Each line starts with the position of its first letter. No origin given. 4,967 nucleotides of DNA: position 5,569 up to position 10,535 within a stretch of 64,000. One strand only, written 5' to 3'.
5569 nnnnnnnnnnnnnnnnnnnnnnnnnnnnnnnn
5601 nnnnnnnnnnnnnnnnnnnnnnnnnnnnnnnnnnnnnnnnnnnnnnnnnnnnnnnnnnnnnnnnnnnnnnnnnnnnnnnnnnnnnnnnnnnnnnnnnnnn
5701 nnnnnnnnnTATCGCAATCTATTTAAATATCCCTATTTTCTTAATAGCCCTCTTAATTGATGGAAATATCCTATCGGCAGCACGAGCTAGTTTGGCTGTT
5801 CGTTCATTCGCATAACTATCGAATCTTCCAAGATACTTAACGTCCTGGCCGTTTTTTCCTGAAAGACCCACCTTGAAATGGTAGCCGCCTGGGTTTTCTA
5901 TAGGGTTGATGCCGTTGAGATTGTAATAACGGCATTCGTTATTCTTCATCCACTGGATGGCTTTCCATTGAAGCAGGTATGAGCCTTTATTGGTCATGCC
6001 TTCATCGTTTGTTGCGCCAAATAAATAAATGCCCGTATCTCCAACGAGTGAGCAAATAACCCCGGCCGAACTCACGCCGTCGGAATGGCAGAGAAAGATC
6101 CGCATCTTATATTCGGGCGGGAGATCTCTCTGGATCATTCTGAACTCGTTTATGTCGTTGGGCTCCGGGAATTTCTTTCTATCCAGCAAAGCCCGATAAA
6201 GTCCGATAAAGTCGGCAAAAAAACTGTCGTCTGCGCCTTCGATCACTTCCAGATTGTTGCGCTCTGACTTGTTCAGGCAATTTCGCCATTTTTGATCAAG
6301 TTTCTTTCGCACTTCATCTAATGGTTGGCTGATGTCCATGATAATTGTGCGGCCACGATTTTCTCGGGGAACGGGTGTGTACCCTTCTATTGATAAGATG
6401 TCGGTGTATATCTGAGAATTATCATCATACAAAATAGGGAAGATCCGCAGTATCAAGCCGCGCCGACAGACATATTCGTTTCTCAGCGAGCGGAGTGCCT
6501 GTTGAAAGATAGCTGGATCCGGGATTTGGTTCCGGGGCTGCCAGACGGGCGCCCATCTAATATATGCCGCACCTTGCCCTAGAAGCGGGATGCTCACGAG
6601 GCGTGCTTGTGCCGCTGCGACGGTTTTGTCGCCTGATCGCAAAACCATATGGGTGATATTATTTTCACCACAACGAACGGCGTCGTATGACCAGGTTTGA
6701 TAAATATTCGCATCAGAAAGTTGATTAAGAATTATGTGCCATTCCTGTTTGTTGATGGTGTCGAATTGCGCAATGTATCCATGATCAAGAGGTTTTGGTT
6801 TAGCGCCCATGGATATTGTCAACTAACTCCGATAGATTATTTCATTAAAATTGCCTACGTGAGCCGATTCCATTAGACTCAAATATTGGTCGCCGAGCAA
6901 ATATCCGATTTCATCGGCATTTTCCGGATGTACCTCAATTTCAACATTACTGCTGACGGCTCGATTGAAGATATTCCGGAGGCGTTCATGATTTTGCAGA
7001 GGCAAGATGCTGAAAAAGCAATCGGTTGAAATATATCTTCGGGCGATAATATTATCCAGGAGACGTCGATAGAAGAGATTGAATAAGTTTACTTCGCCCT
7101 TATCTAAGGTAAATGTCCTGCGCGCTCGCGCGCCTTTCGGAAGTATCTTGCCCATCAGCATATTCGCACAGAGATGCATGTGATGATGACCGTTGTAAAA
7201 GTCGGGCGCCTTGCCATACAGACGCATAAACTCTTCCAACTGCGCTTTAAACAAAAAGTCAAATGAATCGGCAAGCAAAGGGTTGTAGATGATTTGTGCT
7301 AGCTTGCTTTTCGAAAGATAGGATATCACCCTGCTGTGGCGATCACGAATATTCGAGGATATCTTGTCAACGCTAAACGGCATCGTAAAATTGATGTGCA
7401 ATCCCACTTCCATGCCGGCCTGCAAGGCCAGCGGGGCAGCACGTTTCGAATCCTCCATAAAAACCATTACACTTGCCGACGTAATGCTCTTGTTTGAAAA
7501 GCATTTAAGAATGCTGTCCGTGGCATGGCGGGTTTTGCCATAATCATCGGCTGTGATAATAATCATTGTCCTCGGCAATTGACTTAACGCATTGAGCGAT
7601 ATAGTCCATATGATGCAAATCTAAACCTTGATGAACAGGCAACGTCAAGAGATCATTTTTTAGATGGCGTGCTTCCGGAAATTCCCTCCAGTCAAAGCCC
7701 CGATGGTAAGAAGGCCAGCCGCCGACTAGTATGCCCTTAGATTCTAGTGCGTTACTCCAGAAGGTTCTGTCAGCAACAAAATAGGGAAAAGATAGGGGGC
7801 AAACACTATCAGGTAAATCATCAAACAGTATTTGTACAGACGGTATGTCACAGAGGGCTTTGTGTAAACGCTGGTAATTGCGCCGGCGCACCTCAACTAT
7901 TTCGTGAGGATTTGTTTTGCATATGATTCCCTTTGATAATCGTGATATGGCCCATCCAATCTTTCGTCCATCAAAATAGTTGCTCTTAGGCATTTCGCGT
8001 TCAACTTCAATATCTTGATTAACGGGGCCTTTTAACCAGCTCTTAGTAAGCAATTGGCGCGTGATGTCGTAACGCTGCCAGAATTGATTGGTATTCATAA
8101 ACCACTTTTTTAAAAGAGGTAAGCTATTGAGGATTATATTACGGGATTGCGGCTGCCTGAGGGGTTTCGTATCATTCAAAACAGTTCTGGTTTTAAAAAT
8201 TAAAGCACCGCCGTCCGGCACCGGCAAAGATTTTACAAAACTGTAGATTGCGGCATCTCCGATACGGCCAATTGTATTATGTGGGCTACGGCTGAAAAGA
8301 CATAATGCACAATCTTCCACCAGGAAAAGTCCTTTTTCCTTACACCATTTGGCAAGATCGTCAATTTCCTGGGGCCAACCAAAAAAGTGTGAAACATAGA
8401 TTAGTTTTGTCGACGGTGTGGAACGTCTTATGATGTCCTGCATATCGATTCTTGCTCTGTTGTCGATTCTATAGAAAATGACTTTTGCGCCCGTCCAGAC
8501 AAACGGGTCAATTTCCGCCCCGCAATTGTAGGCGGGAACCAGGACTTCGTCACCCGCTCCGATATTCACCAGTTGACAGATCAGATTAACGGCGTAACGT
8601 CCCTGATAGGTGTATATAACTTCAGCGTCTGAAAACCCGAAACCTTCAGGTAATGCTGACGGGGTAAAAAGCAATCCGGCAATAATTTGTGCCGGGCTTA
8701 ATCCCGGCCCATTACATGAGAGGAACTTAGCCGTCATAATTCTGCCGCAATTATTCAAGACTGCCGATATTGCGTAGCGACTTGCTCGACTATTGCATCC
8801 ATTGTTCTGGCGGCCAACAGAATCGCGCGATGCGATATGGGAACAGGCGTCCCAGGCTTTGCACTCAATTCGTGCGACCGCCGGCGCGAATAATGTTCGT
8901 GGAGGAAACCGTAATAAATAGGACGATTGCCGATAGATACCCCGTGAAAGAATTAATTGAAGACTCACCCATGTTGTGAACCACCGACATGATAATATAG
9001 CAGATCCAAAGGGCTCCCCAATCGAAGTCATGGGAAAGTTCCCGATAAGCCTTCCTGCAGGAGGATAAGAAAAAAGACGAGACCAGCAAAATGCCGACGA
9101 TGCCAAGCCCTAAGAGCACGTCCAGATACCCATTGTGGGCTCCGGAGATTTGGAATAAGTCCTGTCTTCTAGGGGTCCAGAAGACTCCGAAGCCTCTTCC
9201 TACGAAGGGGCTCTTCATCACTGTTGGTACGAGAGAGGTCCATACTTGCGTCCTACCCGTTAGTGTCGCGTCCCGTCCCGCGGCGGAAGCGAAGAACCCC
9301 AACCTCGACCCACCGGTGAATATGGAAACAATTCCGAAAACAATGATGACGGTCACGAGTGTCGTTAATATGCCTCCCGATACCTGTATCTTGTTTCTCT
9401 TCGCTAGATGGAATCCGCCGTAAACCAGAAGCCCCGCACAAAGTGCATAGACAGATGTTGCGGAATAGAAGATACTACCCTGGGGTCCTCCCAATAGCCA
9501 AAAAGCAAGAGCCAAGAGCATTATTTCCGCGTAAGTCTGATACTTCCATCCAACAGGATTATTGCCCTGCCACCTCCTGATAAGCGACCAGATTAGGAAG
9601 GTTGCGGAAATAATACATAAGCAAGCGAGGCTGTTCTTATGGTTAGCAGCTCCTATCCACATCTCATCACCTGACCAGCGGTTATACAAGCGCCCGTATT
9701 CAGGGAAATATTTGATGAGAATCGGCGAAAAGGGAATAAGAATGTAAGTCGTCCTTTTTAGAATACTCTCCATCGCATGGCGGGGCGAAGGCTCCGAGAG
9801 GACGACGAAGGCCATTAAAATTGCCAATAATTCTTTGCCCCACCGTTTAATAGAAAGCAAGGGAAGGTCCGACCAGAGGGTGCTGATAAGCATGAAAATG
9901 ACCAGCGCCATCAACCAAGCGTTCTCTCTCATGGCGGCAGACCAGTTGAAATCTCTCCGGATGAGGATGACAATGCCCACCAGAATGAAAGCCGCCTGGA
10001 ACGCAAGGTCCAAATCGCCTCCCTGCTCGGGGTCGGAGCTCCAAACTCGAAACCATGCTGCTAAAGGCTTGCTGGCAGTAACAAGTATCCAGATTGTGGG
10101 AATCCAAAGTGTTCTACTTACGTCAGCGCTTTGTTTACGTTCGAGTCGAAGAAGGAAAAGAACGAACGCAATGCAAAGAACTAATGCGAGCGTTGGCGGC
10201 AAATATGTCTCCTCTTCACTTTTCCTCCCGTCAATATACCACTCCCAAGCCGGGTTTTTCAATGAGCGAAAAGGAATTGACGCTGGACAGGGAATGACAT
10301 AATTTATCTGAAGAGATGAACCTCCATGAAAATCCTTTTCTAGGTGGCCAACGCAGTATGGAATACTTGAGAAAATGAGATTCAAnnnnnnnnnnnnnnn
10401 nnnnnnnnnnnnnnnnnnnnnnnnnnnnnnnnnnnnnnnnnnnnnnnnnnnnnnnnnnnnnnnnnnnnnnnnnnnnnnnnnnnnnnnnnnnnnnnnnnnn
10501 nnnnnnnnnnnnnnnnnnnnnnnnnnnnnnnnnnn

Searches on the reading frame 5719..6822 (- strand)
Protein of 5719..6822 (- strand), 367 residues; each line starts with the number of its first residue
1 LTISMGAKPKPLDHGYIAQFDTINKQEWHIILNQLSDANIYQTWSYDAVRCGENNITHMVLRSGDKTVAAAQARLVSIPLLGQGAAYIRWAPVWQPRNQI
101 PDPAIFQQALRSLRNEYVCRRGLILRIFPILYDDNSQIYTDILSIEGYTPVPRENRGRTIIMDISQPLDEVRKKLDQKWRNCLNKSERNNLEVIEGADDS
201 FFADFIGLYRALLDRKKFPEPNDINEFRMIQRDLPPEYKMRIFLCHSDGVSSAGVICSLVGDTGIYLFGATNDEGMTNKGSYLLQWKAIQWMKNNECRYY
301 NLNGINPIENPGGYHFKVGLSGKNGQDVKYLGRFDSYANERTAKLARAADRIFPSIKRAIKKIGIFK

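Call 34: search_protein_families(library=pfam, proteins=[window:5719-6822:-], max_evalue=0.01)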
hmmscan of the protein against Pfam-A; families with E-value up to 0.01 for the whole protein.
window:5719-6822:- (367 aa): 2 families
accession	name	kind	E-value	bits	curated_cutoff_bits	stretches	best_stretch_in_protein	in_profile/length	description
PF02388.22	FemAB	-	1.7e-12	47.4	24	1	253-350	309-405/406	FemAB family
PF13480.13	Acetyltransf_6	-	4.6e-07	30.5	22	1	171-317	3-142/143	Acetyltransferase (GNAT) domain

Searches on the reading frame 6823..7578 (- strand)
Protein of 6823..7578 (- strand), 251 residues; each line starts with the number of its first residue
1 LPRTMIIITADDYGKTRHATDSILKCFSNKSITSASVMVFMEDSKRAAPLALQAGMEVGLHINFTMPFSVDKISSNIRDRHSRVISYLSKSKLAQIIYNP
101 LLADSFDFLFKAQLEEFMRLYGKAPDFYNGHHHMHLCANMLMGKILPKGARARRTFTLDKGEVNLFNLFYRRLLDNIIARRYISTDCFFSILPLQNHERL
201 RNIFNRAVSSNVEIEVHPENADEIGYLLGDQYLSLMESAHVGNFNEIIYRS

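Call 34: search_protein_families(library=pfam, proteins=[window:6823-7578:-], max_evalue=0.01)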
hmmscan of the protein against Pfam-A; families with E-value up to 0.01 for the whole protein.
window:6823-7578:- (251 aa): 1 family
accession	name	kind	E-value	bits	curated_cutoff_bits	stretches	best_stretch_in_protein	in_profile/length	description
PF04794.17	YdjC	-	1.4e-22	81.3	29.7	1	6-218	2-227/266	YdjC-like protein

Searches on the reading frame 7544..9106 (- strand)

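Call 34: search_protein_families(library=pfam, proteins=[window:7544-9106:-], max_evalue=0.01)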
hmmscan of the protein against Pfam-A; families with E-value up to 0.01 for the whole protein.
window:7544-9106:- (520 aa): 3 families
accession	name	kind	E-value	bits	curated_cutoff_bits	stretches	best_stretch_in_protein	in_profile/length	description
PF01041.23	DegT_DnrJ_EryC1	-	2.4e-24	86.7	19.8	1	163-309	42-191/360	DegT/DnrJ/EryC1/StrS aminotransferase family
PF00266.25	Aminotran_5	-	6.7e-06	25.8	21.5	1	160-267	61-177/371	Aminotransferase class-V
PF00155.27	Aminotran_1_2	-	0.0028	17.3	19.7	1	162-239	68-153/361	Aminotransferase class I and II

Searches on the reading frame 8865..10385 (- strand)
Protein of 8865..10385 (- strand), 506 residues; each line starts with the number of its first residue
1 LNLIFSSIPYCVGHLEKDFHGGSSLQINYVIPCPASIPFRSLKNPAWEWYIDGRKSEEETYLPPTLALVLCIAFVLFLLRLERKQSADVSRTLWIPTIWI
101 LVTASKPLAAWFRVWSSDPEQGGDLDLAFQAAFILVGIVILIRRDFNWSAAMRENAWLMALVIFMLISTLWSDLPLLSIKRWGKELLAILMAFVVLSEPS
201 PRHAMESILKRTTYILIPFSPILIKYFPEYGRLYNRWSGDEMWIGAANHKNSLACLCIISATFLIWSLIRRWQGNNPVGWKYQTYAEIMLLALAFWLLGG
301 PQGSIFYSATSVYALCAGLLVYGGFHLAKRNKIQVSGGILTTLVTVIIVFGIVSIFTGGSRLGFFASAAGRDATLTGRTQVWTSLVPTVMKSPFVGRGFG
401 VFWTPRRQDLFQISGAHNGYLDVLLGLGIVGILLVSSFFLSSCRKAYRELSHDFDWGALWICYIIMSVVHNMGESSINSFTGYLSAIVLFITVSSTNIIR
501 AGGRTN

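Call 34: search_protein_families(library=pfam, proteins=[window:8865-10385:-], max_evalue=0.01)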
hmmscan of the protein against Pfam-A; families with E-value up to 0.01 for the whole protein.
window:8865-10385:- (506 aa): 2 families
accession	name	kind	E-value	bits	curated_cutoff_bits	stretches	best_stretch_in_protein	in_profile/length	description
PF04932.20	Wzy_C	-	3.6e-13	50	31.7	1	307-435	14-148/149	O-Antigen ligase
PF01027.25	Bax1-I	-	0.0089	16.3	34.1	1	263-370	53-158/207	Inhibitor of apoptosis-promoting Bax1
